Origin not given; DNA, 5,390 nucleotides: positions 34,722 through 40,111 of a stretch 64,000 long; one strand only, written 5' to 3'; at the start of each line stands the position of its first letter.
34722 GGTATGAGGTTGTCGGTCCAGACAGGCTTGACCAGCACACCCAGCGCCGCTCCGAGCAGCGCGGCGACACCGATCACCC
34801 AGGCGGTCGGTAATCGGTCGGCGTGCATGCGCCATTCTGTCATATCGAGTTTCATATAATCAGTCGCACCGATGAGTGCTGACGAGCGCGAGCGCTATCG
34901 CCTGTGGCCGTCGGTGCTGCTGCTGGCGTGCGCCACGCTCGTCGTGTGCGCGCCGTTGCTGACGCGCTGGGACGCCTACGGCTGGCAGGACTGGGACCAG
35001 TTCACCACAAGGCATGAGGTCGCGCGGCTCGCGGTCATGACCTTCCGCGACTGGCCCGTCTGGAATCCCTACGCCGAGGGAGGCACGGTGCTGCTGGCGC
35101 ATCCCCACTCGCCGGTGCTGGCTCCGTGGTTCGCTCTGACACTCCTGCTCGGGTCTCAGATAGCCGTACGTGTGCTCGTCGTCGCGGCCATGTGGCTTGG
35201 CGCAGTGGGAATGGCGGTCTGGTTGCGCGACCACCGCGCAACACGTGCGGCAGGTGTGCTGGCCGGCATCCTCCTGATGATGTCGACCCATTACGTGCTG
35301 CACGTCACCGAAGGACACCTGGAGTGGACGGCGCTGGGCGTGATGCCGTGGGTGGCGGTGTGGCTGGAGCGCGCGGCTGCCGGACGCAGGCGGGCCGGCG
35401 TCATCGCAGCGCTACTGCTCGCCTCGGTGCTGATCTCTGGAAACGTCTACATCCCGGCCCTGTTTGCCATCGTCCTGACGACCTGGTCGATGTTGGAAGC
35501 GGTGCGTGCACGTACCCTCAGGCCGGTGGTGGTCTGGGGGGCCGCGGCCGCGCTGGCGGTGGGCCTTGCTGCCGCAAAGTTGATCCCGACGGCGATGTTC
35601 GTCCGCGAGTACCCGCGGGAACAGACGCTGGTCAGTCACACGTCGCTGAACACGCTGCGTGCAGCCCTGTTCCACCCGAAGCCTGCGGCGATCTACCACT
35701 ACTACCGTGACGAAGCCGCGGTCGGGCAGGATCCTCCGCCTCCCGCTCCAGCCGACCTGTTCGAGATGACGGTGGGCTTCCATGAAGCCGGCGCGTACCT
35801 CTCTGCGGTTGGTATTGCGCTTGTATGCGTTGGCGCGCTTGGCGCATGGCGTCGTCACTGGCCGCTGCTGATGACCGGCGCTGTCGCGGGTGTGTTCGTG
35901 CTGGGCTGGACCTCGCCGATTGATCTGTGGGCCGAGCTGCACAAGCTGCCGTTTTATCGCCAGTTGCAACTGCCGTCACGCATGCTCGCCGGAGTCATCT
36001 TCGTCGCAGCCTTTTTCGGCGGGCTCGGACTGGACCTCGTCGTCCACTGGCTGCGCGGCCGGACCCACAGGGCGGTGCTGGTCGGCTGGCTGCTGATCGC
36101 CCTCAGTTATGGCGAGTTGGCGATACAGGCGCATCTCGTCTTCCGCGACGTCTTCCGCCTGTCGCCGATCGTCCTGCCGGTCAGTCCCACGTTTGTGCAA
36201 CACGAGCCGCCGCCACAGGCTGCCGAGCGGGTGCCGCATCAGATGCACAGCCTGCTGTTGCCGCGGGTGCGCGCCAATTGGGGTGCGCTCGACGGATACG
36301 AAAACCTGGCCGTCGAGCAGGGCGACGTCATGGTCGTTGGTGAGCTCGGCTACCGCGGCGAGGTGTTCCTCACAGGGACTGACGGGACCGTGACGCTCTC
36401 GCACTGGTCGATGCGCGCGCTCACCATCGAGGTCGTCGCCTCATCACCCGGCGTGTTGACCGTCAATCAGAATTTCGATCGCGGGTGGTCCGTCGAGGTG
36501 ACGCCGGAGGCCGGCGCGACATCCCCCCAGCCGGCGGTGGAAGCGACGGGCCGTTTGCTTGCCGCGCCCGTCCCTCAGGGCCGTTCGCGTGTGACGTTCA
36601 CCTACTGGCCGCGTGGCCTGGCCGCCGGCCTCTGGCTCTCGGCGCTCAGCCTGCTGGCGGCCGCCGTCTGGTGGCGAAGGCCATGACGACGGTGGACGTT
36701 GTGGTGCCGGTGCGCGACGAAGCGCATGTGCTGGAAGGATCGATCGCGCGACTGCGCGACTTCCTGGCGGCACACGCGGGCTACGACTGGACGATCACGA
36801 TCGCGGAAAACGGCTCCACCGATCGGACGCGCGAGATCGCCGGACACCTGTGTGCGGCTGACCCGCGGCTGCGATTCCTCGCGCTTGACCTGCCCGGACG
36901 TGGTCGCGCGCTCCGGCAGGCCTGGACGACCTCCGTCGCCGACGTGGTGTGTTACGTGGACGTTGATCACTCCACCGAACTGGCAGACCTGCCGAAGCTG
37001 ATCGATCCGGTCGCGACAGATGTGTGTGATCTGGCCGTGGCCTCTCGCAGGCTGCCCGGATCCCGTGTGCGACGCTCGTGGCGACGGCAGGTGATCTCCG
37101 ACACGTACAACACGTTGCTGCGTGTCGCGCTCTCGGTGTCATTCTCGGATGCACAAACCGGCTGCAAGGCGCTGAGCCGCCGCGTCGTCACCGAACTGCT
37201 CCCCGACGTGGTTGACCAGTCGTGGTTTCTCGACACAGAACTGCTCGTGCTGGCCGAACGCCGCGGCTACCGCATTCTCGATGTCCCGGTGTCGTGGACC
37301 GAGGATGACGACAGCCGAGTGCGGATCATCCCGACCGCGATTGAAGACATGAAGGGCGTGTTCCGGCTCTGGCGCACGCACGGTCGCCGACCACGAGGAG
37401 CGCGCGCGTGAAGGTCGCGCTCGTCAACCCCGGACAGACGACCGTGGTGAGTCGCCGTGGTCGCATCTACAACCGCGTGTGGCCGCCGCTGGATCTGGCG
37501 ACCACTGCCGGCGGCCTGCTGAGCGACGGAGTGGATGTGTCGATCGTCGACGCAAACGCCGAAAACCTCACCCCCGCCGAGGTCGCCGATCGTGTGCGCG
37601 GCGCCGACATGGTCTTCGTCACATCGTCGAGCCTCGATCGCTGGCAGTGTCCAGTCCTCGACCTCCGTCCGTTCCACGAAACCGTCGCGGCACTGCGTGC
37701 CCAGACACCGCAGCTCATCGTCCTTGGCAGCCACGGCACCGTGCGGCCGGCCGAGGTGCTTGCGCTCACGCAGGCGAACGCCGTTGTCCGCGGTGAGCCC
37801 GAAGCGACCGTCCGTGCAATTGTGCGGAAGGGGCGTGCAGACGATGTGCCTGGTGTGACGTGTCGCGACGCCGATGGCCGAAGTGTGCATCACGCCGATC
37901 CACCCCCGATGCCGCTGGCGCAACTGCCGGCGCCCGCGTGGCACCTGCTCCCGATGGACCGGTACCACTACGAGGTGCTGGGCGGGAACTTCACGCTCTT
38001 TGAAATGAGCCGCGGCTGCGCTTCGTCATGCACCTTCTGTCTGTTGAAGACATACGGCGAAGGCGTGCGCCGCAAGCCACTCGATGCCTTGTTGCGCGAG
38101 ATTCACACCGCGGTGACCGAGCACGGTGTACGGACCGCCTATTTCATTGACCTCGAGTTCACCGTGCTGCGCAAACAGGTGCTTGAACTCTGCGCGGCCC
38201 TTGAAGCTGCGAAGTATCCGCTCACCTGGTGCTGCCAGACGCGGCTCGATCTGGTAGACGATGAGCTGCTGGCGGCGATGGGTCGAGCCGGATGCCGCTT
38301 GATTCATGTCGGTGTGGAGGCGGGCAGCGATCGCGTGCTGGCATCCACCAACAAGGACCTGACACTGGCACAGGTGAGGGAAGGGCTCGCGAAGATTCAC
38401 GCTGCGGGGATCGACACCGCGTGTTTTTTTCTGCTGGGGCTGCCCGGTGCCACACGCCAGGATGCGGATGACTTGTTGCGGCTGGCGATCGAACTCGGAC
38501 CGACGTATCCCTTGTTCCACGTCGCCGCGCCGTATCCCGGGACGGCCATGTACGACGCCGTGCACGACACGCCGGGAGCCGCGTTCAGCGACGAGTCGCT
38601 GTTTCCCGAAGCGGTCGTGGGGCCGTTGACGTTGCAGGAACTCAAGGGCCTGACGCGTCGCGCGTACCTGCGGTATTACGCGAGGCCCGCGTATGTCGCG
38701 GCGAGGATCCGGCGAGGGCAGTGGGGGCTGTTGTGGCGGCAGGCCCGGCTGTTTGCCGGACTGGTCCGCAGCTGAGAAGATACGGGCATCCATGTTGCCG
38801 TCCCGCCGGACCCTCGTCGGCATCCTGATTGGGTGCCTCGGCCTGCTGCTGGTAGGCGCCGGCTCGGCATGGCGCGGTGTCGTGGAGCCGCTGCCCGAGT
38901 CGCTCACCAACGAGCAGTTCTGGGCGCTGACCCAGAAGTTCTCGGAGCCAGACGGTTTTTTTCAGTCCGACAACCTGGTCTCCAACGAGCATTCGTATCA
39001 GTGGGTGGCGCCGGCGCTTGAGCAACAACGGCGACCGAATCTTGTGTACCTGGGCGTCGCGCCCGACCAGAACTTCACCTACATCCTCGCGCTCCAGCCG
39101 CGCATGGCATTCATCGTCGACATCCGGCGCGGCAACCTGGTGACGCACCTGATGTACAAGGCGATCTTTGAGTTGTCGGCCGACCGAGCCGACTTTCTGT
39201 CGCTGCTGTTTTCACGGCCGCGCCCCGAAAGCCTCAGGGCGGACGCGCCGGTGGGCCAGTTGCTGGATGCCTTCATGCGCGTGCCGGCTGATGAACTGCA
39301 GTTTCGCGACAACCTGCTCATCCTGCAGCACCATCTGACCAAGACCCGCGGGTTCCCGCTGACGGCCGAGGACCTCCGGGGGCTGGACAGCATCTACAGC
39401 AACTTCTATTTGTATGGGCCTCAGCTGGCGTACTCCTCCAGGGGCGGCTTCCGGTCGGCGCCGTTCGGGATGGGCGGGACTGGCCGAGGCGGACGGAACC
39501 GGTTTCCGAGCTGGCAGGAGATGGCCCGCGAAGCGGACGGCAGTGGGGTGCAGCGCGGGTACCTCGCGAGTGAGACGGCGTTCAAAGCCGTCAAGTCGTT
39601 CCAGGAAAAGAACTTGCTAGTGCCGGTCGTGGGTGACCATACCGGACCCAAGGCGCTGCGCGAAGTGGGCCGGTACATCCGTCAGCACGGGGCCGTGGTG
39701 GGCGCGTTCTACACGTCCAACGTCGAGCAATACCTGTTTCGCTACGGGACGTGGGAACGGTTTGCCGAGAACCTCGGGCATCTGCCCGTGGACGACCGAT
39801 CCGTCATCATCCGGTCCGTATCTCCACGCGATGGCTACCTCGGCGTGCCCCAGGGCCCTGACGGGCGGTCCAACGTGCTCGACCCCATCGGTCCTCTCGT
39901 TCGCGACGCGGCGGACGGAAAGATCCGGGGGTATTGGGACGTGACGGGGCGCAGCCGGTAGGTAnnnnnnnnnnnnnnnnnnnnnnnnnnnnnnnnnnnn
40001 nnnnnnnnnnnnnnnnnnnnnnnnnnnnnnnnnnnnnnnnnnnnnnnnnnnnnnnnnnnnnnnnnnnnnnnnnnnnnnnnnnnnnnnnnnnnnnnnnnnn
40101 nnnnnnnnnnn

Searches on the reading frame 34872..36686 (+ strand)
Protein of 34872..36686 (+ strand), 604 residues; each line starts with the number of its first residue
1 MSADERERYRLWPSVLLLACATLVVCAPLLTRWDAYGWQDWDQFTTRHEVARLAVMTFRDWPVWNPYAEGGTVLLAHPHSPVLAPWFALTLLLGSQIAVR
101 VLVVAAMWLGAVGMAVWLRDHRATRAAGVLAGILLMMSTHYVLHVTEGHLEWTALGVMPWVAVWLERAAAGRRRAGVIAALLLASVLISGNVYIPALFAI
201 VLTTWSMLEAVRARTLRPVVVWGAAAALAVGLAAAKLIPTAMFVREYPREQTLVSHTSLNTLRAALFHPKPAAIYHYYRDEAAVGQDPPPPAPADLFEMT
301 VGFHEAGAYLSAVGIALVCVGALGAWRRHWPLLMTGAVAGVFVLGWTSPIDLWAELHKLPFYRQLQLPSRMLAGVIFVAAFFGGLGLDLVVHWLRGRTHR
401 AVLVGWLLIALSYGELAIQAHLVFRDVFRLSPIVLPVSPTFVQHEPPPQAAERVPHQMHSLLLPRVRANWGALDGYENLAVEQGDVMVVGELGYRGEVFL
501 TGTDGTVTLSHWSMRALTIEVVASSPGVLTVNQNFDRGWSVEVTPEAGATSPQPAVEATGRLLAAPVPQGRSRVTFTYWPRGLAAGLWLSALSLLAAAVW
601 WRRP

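Call 3: search_protein_families(library=pfam, proteins=[window:34872-36686:+], max_evalue=0.01)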
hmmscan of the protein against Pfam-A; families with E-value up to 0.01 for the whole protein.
window:34872-36686:+ (604 aa): 2 families
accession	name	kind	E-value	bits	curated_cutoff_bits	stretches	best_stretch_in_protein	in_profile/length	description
PF09586.16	YfhO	-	8.3e-08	31.5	28.5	1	507-590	756-835/835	Bacterial membrane protein YfhO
PF10131.15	PTPS_related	-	0.0022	17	26.4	1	95-239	22-167/621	6-pyruvoyl-tetrahydropterin synthase related domain; membrane protein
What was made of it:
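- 34872..36686 (+): F: 604-aa polytopic membrane protein, weakly YfhO/PTPS-related. Candidate GT-C transferase. PF09586 YfhO at 31.5 bits (cutoff 28.5) over the last 80 profile positions only; PF10131 at 17 bits (call 3).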

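Call 4: search_protein_families(library=ncbifam, proteins=[window:34872-36686:+], max_evalue=0.01)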
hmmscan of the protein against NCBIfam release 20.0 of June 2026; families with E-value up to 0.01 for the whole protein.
window:34872-36686:+ (604 aa): 1 family
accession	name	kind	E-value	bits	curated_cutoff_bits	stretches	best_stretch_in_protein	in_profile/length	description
NF047589.1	GlcsyltransPgfM1Strep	equivalog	0.0018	16.4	1400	1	531-601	886-951/955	glycosyltransferase PgfM1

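Call 41: search_solved_structures(query=window:34872-36686:+, max_evalue=10)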
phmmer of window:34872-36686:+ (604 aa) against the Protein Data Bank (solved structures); distinct sequences matched with E-value up to 10: 2.
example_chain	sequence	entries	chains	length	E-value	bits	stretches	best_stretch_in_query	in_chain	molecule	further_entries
2qy6_A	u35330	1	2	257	1.1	10.9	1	38-87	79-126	UPF0209 protein yfcK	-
3jcr_6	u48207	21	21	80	2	10.1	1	470-504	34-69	LSm6 | U6 snRNA-associated Sm-like protein LSm6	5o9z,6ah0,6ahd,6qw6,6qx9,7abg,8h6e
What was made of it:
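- On YfhO family, PF09586 (protein F): No PDB sequence match (call 41).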

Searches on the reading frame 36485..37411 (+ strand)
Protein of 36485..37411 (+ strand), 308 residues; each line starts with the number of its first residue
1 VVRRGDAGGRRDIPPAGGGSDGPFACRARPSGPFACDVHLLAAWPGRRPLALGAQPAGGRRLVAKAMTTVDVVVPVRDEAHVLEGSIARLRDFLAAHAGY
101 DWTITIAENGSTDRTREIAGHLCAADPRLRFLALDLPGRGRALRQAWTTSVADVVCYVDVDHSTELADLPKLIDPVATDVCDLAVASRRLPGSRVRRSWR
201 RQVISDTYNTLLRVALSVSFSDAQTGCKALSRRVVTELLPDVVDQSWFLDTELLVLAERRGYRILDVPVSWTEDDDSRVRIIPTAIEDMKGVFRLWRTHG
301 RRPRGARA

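Call 3: search_protein_families(library=pfam, proteins=[window:36485-37411:+], max_evalue=0.01)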
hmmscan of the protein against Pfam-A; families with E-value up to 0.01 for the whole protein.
window:36485-37411:+ (308 aa): 1 family
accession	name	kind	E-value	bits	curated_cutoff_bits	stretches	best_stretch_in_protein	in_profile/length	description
PF00535.33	Glycos_transf_2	-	3.2e-19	69.9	23.3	1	72-238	2-167/168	Glycosyl transferase family 2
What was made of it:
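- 36683..37411 (+): G: 242-aa soluble GT2. Candidate polyprenyl-phosphate sugar synthase. PF00535 at 69.9 bits (call 3).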

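Call 4: search_protein_families(library=ncbifam, proteins=[window:36485-37411:+], max_evalue=0.01)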
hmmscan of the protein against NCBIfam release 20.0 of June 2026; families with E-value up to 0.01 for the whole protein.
window:36485-37411:+ (308 aa): 13 families
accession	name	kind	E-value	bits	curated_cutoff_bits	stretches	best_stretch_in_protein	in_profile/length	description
TIGR04182.1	glyco_TIGR04182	equivalog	3.7e-12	46.3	325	1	70-283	2-203/293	S-layer glycoprotein N-glycosyltransferase AglJ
NF010496.0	PRK13915.1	equivalog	6.4e-09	35.3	262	1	64-176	27-142/307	glucosyl-3-phosphoglycerate synthase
NF041391.1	DPhHxTase_Halo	equivalog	4.3e-08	32.4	375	1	107-273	29-185/213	dolichyl-phosphate hexose transferase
NF058614.1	PPMAGASynPpgS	equivalog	1.9e-06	27.5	370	1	71-271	3-196/226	polyprenyl-phospho-N-acetylgalactosaminyl synthase PpgS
NF007986.1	PRK10714.1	equivalog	4e-06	26.1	529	1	65-273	3-202/316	undecaprenyl-phosphate 4-deoxy-4-formamido-L-arabinose transferase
NF047588.1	GlcsyltransPgfSStrep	equivalog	4.6e-06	26.1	500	1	70-238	3-167/308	glycosyltransferase PgfS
TIGR03937.1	PgaC_IcaA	equivalog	1.1e-05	24.7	422.3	1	65-162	42-136/407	poly-beta-1,6-N-acetyl-D-glucosamine synthase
TIGR03469.1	HpnB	hypoth_equivalog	0.0003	19.9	379.25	1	63-148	39-118/386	hopene-associated glycosyltransferase HpnB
NF053846.1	glyco_with_XrtP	equivalog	0.00038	19.2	520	1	72-149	45-121/440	XrtP-associated glycosyltransferase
TIGR04283.1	glyco_like_mftF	equivalog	0.00053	19.6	182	1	72-164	3-85/221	TIGR04283 family arsenosugar biosynthesis glycosyltransferase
NF007482.0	PRK10073.1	equivalog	0.00078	18.5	423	1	67-185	5-119/334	glycosyltransferase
NF047683.1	TeichurnBiosyTuaG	equivalog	0.0063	16.2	400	1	68-171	6-106/252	teichuronic acid biosynthesis protein TuaG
NF045692.1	OglycostaseCruG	equivalog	0.0087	15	600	0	61-161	34-135/386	2'-O-glycosyltransferase CruG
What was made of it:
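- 36683..37411 (+): Most weak NCBIfam hits are polyprenyl-phosphate sugar transferases (AglJ, DPM, PpgS, ArnC, PgfS) (call 4).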

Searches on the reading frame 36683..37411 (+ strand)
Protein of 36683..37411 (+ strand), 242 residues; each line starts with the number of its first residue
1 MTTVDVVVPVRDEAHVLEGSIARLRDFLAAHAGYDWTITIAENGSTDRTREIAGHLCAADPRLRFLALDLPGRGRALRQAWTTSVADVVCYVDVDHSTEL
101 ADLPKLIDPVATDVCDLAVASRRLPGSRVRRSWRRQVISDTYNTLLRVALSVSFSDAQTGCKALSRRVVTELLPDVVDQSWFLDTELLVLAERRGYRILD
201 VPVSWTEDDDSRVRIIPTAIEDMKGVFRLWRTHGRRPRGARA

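Call 80: search_solved_structures(query=window:36683-37411:+, max_evalue=0.001)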
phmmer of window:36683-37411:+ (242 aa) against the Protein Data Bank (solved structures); distinct sequences matched with E-value up to 0.001: 1.
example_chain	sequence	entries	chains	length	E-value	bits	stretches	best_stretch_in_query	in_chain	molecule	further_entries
5mlz_A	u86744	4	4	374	4.3e-07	33.4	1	4-234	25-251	Dolichol monophosphate mannose synthase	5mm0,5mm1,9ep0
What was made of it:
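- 36683..37411 (+): The only solved relative is Pyrococcus dolichol-phosphate-mannose synthase 5MLZ at E 4.3e-07 (call 80).
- On Polyprenyl-phosphate sugar synthase GT2 (DPM1/GtrB/ArnC type; protein G): The only solved relative is dolichol-phosphate-mannose synthase 5MLZ at E 4.3e-07 (call 80).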

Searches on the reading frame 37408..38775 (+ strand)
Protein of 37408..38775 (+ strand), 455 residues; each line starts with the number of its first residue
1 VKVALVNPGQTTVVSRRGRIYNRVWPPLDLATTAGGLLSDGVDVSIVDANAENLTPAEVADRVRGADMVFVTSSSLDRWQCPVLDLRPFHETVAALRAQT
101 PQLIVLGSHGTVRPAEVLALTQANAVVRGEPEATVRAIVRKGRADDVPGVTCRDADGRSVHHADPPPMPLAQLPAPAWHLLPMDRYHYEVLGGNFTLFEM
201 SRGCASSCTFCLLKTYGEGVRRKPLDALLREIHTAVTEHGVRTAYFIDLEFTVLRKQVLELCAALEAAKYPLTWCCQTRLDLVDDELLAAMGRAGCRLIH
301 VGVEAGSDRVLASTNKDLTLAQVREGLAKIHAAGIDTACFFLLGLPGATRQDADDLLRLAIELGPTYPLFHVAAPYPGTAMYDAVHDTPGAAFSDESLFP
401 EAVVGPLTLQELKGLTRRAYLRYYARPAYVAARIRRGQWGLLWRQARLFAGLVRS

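Call 3: search_protein_families(library=pfam, proteins=[window:37408-38775:+], max_evalue=0.01)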
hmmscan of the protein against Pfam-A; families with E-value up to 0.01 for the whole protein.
window:37408-38775:+ (455 aa): 2 families
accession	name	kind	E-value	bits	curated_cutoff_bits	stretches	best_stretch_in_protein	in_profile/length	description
PF04055.27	Radical_SAM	-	1.3e-23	84.5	29.5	1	199-360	2-166/166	Radical SAM superfamily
PF02310.24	B12-binding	-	2.2e-08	34.4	32.1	1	24-138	11-120/121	B12 binding domain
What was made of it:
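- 37408..38775 (+): H: 455-aa radical SAM enzyme with an N-terminal B12-binding-type domain. PF04055 at 84.5 bits and PF02310 at 34.4 bits (cutoff 32.1) (call 3).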

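Call 4: search_protein_families(library=ncbifam, proteins=[window:37408-38775:+], max_evalue=0.01)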
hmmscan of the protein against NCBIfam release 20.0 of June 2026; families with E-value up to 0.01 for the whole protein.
window:37408-38775:+ (455 aa): 27 families (the best 25 are shown)
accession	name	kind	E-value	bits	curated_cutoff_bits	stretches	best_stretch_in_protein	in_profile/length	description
TIGR03471.1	HpnJ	equivalog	2.9e-42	145.1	577.6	1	23-434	30-443/472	hopanoid biosynthesis associated radical SAM protein HpnJ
TIGR04295.1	B12_rSAM_oligo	hypoth_equivalog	3.9e-41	141.1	400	1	2-319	1-317/422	TIGR04295 family B12-binding domain-containing radical SAM protein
NF033070.1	rSAM_AprD4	equivalog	7.2e-39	133.9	500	1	23-387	38-392/456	AprD4 family radical SAM diol-dehydratase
TIGR02026.1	BchE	equivalog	8.1e-38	130.5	481.35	1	19-390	15-392/497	magnesium-protoporphyrin IX monomethyl ester anaerobic oxidative cyclase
NF050148.1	rSAM_ApyD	equivalog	1.2e-37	129.6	750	1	94-386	95-394/645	RiPP biosynthesis radical SAM protein ApyD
TIGR04014.1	B12_SAM_MJ_0865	equivalog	3.4e-30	105.2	360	1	89-390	57-363/434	methyl-coenzyme M reductase glutamine C-methyltransferase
TIGR04479.1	bcpD_PhpK_rSAM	subfamily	9.3e-26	90.3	600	1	197-366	243-412/504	PhpK family radical SAM P-methyltransferase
TIGR04072.2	rSAM_ladder_B12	equivalog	1.5e-25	89.7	360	1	27-354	18-340/443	lipid biosynthesis B12-binding/radical SAM protein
NF040542.1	rSAM_RCCLKC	equivalog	9.1e-21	74.5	450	1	22-347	8-334/423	arsinothricin biosynthesis radical SAM protein ArsL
NF038361.1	rSAM_Sden_1168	equivalog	1.2e-19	70.3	575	1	169-414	249-501/560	Sden_1168 family B12-binding radical SAM P-methyltransferase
TIGR04013.1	B12_SAM_MJ_1487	hypoth_equivalog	1.4e-19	70.2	251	1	86-384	56-356/382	TIGR04013 family B12-binding domain/radical SAM domain-containing protein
NF040546.1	rSAM_CUAEP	equivalog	3.7e-18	65.5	500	1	21-359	7-337/468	CUAEP/CCAEP-tail radical SAM (seleno)protein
TIGR04367.1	HpnR_B12_rSAM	equivalog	1e-15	57.3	650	1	1-383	1-371/490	hopanoid C-3 methylase HpnR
TIGR04385.1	B12_rSAM_cofa1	equivalog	9.4e-14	51.4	450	1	23-355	17-356/438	B12 lower ligand biosynthesis radical SAM protein BzaD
TIGR03975.1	rSAM_ocin_1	subfamily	1.4e-13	50.2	281.85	1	124-359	183-426/606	RiPP maturation radical SAM C-methyltransferase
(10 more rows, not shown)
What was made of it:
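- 37408..38775 (+): Best NCBIfam hits, all far below cutoff: HpnJ 145/578, TIGR04295 141/400, AprD4 134/500 (call 4).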

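Call 42: search_solved_structures(query=window:37408-38775:+, max_evalue=0.001)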
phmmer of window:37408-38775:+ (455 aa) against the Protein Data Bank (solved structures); distinct sequences matched with E-value up to 0.001: 4.
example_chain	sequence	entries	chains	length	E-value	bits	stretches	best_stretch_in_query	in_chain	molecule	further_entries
6fd2_B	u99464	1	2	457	1.1e-30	110.4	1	24-387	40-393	Putative apramycin biosynthetic oxidoreductase 4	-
9ccb_A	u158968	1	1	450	1.2e-17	67.4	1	105-386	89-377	Radical SAM core domain-containing protein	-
2qgq_A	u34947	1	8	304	2.2e-05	27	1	198-362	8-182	Protein TM_1862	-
4jc0_A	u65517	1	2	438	3.8e-05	26.2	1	196-362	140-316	Ribosomal protein S12 methylthiotransferase RimO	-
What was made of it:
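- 37408..38775 (+): Best solved relative is AprD4 6FD2 at E 1.1e-30 (call 42).
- On Cobalamin-dependent (class B) radical SAM enzymes (protein H): The closest solved relative is AprD4 (call 42), which I recall as cobalamin-independent.
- Closest known: Radical SAM enzymes acting on sugars: AprD4. Same: AprD4 is H's best solved relative at E 1e-30 (call 42).
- H resembles AprD4 and HpnJ (calls 4, 42).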

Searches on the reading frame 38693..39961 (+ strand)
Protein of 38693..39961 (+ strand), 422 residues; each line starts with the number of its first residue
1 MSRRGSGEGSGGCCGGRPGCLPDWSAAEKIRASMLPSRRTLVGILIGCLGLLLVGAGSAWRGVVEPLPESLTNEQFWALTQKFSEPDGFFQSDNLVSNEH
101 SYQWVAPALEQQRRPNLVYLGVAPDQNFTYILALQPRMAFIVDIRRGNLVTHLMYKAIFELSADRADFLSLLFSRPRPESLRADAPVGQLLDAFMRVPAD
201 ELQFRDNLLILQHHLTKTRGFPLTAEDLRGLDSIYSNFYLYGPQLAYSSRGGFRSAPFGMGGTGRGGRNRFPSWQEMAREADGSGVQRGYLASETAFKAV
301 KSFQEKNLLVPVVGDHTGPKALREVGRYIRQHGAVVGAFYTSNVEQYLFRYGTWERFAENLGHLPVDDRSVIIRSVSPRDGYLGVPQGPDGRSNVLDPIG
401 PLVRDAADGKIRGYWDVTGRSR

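Call 3: search_protein_families(library=pfam, proteins=[window:38693-39961:+], max_evalue=0.01)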
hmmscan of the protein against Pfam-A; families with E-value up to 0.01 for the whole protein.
window:38693-39961:+ (422 aa): 1 family
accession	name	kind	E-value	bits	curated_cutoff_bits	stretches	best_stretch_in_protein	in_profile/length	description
PF25046.1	DUF7790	-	1.3e-28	100.6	23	2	284-379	125-217/272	Domain of unknown function (DUF7790)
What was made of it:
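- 38792..39961 (+): I: exported DUF7790 paralogue 3 (389 aa). It belongs to module 1 but now lies downstream of H. PF25046 at 100.6 bits (call 3).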

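Call 4: search_protein_families(library=ncbifam, proteins=[window:38693-39961:+], max_evalue=0.01)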
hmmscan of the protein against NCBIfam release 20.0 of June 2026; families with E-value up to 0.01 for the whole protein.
window:38693-39961:+ (422 aa): 1 family
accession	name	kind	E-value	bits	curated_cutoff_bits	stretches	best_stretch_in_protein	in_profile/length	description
NF047518.1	LIC_10091_fam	equivalog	3.7e-13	49.3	350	1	298-388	181-268/325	LIC_10091 family lipoprotein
